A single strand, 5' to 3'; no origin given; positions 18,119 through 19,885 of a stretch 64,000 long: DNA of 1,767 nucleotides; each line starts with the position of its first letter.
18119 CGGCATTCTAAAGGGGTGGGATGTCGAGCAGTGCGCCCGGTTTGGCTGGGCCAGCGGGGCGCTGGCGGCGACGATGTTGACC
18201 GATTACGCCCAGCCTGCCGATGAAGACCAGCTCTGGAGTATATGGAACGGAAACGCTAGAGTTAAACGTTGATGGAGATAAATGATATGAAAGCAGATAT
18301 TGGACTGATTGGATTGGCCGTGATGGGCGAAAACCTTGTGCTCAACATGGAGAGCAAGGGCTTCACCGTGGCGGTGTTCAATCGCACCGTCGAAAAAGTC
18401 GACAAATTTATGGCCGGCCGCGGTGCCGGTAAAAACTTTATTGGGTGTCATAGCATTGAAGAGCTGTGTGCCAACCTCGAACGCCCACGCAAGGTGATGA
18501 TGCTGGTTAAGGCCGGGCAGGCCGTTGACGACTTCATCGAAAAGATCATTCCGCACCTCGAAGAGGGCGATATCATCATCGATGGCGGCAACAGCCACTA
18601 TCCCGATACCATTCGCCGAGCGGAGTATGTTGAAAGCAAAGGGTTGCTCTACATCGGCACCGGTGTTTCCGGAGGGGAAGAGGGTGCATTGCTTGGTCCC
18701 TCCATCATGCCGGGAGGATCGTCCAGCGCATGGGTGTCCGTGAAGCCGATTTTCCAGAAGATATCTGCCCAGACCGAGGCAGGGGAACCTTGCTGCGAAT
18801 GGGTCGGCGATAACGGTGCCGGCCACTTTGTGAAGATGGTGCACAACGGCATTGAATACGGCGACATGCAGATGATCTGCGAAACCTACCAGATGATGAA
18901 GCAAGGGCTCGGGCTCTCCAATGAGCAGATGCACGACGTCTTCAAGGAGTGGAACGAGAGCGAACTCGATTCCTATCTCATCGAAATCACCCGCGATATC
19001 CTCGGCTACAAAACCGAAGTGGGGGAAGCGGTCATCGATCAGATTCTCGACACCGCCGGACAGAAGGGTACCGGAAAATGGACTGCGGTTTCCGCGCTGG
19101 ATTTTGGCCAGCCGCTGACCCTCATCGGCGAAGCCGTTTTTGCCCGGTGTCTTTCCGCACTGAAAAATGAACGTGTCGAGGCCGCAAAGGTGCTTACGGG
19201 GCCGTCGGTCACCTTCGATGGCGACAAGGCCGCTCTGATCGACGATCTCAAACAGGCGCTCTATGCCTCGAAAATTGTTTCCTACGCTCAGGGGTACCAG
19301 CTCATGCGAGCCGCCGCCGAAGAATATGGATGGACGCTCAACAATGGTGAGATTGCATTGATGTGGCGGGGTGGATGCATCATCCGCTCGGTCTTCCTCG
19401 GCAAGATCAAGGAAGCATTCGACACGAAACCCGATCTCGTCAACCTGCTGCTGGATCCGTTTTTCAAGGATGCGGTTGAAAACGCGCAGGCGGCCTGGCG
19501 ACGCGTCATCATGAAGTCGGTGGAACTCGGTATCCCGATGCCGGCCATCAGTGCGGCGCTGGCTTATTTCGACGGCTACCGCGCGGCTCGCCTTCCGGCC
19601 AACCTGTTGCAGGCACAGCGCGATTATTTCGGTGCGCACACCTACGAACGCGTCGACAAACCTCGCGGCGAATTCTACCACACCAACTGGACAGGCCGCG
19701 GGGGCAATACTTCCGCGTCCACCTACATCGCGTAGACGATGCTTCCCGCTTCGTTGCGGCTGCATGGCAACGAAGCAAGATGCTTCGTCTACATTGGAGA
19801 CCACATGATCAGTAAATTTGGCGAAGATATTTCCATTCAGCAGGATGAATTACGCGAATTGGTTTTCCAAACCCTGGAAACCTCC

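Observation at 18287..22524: LarA-like nickel-pincer-family enzyme sandwiched between two 6-phosphogluconate dehydrogenase paralogues in a hexuronate operon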

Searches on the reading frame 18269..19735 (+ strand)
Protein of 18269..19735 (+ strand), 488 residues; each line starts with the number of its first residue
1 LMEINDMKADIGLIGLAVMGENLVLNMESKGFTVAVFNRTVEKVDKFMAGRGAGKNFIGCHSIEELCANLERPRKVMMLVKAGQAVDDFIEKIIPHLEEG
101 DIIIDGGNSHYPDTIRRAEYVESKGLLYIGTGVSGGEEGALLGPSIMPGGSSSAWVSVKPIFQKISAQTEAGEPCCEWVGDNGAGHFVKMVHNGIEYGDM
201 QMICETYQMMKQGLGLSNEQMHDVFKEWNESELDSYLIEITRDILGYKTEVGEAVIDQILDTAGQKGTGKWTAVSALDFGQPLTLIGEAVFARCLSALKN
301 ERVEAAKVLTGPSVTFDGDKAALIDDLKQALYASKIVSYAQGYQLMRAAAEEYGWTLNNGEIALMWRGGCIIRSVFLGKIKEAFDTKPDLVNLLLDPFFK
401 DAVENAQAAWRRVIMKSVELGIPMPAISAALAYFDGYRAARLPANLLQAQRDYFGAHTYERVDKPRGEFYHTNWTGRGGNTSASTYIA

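Call 4: search_protein_families(library=pfam, proteins=[window:18269-19735:+])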
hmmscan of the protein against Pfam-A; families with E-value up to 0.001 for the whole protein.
window:18269-19735:+ (488 aa): 3 families
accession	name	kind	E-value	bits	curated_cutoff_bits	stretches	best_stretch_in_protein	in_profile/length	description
PF00393.24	6PGD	-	9e-134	445.8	27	1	185-474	1-290/290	6-phosphogluconate dehydrogenase, C-terminal domain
PF03446.21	NAD_binding_2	-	4.7e-50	170.2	21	1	10-175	1-155/161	NAD binding domain of 6-phosphogluconate dehydrogenase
PF01488.26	Shikimate_DH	-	0.001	19.6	24.3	0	8-51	12-56/138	Shikimate / quinate 5-dehydrogenase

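Call 5: search_protein_families(library=ncbifam, proteins=[window:18269-19735:+])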
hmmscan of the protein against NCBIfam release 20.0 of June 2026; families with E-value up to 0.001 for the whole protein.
window:18269-19735:+ (488 aa): 9 families
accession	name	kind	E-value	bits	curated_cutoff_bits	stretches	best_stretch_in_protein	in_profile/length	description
TIGR00873.1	gnd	equivalog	3.6e-234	777.8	426.7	1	10-475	1-466/467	decarboxylating NADP(+)-dependent phosphogluconate dehydrogenase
NF006765.0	PRK09287.1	equivalog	8.2e-219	727.3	413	1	7-478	2-471/476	NADP-dependent phosphogluconate dehydrogenase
NF007161.0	PRK09599.1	subfamily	2.6e-81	273.2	271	2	10-309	2-286/302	NADP-dependent phosphogluconate dehydrogenase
TIGR00872.1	gnd_rel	equivalog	1.7e-63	214.7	297.2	2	11-300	3-276/299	phosphogluconate dehydrogenase (NAD(+)-dependent, decarboxylating)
TIGR01692.1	HIBADH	equivalog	2.5e-12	46.7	291.6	1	14-226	2-202/288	3-hydroxyisobutyrate dehydrogenase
NF008592.0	PRK11559.1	equivalog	3.1e-12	46.4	397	1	7-197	1-180/296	2-hydroxy-3-oxopropionate reductase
TIGR01505.1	tartro_sem_red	equivalog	1.1e-11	44.5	340.75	1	11-207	2-187/291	2-hydroxy-3-oxopropionate reductase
NF043037.1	ThreonDh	equivalog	2.1e-08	34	350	1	9-224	3-207/297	L-threonate dehydrogenase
NF011633.0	PRK15059.1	equivalog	3.2e-06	26.5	451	1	11-193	3-173/292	2-hydroxy-3-oxopropionate reductase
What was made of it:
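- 18287..19735 (+): Gnd1: decarboxylating 6-phosphogluconate dehydrogenase with the NADP-type N-R-T motif. TIGR00873, 777.8 bits (call 5).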
